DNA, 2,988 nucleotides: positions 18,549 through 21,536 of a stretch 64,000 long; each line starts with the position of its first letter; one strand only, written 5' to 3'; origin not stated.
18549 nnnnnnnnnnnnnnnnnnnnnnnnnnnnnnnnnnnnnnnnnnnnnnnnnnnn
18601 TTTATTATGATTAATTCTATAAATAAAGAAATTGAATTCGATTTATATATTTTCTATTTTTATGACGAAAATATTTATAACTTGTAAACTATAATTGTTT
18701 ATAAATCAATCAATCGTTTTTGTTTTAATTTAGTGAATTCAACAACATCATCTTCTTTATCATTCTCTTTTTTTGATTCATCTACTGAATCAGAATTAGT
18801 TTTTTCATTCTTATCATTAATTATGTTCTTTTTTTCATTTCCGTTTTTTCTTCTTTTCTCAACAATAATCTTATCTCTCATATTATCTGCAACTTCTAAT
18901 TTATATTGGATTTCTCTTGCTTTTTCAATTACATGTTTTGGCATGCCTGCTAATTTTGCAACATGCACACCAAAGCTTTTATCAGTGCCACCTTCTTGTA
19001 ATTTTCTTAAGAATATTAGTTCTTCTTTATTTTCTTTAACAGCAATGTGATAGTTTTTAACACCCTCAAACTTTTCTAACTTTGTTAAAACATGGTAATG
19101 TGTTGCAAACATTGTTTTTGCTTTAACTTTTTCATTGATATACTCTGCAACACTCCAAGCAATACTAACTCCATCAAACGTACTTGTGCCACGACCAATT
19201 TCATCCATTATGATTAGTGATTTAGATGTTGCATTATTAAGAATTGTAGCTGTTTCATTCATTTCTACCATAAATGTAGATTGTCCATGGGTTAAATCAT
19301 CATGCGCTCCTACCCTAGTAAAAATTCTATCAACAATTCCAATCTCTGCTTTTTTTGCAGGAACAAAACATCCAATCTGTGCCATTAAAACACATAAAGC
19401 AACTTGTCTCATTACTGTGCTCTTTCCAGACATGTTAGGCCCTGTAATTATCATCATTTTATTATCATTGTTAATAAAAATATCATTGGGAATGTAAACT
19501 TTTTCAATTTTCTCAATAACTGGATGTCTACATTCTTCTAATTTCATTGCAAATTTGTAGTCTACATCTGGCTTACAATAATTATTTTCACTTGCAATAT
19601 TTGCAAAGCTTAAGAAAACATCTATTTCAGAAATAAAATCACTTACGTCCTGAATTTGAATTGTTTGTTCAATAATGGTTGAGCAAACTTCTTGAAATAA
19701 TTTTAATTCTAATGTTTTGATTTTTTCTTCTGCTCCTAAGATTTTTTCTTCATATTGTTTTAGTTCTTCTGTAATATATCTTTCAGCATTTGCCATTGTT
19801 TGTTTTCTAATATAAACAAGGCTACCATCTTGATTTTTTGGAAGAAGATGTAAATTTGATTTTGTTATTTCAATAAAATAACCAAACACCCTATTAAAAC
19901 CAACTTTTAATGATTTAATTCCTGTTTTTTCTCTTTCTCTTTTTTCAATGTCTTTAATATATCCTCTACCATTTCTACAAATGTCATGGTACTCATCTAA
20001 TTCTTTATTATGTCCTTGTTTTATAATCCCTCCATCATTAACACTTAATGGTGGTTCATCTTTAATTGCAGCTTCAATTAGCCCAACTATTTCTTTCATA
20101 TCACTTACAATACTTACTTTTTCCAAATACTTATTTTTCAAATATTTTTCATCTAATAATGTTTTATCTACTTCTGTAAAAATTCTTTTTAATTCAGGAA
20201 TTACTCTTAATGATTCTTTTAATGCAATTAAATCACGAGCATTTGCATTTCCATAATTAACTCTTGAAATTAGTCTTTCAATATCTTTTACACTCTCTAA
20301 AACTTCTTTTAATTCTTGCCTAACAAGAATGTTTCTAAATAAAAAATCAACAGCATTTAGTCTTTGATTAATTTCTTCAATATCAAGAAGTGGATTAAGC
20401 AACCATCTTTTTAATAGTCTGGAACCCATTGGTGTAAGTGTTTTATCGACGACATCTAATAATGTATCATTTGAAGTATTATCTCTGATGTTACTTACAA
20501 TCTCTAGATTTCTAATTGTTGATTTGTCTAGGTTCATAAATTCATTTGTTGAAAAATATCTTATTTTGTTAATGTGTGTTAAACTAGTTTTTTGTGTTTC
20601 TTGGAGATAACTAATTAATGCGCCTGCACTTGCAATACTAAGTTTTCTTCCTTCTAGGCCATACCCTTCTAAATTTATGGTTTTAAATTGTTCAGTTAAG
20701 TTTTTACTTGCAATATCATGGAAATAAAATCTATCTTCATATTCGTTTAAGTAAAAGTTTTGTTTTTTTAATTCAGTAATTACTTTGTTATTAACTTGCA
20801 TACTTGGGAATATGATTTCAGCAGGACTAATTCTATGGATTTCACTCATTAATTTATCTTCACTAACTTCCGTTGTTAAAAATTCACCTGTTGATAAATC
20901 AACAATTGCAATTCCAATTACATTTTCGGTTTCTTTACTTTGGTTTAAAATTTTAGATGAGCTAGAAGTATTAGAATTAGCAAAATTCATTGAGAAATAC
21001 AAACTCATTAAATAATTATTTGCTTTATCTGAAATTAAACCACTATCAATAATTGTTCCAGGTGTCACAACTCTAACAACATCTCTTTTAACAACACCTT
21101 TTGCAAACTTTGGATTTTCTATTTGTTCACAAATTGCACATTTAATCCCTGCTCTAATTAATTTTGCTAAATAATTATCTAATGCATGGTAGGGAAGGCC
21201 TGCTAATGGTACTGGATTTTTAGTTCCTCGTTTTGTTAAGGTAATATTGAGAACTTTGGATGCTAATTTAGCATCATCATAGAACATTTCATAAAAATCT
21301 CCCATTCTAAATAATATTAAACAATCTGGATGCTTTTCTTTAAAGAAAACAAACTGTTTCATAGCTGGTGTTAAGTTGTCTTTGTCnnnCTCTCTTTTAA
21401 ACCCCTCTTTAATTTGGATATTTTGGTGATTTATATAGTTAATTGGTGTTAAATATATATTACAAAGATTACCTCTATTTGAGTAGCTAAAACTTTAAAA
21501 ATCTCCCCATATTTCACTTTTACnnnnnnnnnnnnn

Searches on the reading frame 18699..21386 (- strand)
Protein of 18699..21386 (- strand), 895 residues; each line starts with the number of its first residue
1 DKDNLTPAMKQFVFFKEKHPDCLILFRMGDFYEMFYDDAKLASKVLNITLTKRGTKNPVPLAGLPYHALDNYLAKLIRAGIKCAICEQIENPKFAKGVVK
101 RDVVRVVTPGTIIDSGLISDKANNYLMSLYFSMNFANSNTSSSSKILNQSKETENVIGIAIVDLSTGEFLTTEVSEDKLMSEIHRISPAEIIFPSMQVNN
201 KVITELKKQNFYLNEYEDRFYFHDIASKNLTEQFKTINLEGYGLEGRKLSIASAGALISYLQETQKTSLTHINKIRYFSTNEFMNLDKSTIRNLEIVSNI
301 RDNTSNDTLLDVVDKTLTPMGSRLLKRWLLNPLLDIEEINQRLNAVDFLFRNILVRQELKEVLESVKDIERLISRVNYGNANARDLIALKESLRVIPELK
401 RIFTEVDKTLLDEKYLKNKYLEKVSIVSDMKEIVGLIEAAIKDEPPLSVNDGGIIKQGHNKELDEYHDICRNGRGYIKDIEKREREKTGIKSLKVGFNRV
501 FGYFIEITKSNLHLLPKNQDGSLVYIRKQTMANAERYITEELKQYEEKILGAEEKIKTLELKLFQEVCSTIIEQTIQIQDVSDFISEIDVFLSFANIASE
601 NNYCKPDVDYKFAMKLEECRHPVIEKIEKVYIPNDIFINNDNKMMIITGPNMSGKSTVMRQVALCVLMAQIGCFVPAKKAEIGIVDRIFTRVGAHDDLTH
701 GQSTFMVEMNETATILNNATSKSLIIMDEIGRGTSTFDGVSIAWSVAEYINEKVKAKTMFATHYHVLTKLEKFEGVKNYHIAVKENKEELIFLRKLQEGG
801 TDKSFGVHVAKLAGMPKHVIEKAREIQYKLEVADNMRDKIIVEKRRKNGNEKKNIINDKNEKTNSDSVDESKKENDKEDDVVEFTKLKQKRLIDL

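Call 19: search_protein_families(library=pfam, proteins=[window:18699-21386:-], max_evalue=0.00001)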
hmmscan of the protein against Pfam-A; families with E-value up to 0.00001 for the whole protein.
window:18699-21386:- (895 aa): 5 families
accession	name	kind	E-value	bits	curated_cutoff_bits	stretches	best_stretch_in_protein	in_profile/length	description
PF00488.27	MutS_V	-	2.5e-87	292.2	30.2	1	645-831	1-188/188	MutS domain V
PF05192.23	MutS_III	-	5e-55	187.3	34.1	1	289-595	1-194/194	MutS domain III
PF01624.25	MutS_I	-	7.7e-41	139.3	20.6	1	6-115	1-112/113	MutS domain I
PF05190.23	MutS_IV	-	2.4e-28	98.7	22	1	459-555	2-92/92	MutS family domain IV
PF05188.22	MutS_II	-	5.3e-26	92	25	1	153-272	10-132/133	MutS domain II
